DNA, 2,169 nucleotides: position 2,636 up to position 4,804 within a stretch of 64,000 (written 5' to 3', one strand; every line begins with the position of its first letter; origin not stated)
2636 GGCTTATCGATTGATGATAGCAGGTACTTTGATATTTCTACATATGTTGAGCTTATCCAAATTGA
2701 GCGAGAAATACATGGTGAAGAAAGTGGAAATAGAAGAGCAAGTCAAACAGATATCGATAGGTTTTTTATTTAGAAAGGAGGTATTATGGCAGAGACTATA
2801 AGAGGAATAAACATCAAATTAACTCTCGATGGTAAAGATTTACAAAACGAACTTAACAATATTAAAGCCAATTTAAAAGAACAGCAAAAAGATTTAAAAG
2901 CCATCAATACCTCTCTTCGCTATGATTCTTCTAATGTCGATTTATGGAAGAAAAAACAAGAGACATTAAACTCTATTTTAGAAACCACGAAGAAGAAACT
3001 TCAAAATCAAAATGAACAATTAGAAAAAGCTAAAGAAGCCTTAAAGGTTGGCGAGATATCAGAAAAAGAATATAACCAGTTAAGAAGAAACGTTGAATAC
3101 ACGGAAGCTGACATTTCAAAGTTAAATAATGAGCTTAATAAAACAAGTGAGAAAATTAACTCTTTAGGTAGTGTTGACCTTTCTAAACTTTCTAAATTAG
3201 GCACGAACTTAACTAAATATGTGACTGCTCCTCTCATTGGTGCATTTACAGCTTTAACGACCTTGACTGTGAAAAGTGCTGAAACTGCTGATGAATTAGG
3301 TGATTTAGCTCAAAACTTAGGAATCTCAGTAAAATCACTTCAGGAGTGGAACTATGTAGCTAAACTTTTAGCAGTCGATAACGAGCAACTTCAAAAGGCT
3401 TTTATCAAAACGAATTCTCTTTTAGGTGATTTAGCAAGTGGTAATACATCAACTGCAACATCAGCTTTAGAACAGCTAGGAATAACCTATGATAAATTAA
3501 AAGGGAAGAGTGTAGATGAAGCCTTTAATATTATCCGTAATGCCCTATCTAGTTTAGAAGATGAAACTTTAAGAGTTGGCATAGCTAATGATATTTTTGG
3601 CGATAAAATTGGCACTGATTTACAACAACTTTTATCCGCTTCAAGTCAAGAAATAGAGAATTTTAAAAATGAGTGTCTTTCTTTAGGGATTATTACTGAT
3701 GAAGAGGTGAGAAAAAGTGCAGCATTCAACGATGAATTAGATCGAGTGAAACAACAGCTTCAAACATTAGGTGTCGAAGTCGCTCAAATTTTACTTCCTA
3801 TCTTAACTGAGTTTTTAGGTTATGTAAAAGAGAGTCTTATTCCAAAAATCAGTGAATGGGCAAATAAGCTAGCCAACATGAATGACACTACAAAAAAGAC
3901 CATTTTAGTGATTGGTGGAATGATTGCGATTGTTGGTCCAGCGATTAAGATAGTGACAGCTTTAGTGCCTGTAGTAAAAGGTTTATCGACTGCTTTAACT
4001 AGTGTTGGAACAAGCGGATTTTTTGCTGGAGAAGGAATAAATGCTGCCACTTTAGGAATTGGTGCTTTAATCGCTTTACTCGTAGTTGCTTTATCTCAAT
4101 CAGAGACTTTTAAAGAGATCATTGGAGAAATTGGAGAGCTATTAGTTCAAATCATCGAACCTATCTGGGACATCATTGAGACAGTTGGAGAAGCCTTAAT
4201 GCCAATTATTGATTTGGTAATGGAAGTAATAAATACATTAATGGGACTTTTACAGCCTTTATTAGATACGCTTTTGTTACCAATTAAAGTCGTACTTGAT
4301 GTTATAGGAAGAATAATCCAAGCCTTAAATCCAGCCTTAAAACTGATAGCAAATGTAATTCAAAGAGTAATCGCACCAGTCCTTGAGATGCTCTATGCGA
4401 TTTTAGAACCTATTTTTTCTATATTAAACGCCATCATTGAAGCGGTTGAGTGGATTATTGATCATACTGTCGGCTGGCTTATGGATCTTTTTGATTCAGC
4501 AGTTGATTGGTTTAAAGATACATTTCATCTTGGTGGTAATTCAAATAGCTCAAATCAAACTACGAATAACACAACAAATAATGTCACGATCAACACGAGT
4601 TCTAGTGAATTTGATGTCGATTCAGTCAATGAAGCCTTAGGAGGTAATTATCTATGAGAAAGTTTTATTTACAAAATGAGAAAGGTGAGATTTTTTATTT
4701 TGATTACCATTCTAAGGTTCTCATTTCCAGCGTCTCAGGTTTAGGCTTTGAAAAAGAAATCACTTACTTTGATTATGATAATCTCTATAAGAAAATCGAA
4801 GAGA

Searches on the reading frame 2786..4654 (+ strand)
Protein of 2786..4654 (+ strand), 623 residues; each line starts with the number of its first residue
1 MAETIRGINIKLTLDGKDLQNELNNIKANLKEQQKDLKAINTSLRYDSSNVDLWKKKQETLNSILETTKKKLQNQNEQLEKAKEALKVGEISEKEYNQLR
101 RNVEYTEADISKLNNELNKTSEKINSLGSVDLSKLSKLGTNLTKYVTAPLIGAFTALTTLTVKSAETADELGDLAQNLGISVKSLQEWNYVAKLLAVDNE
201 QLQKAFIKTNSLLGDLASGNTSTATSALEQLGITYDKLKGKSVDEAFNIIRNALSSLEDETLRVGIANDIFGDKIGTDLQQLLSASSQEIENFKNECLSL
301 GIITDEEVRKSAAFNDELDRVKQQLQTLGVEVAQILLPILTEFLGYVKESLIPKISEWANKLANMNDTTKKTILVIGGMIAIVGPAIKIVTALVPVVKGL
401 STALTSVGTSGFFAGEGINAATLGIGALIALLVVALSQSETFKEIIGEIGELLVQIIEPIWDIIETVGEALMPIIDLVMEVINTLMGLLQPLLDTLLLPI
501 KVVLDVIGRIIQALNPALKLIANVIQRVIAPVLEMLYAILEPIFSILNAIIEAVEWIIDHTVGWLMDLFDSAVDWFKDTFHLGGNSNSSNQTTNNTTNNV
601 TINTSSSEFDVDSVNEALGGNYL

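Call 32: find_encoding_contigs(protein=window:2786-4654:+, flank=10000, max_places=1)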
Protein window:2786-4654:+ (623 aa): 24 contigs read that carry it; 1 place shown.
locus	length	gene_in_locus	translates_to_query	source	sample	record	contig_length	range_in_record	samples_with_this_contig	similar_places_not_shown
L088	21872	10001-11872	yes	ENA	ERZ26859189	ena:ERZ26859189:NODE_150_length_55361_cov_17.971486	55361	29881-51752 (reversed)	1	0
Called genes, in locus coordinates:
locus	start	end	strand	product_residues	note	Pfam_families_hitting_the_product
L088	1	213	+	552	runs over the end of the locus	PF03354:TerL_ATPase, PF20441:TerL_nuclease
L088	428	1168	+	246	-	-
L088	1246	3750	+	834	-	-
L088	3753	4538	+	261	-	-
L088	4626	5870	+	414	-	PF04860:Phage_portal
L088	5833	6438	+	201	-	PF04586:Peptidase_S78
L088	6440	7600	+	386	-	PF05065:Phage_capsid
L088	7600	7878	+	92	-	PF24829:Phage_connect_2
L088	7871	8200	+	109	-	-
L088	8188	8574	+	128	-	PF04883:HK97-gp10_like (weak)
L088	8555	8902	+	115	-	-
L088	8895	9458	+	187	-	-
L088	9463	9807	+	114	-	-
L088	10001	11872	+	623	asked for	-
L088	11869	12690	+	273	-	PF16774:Dit_N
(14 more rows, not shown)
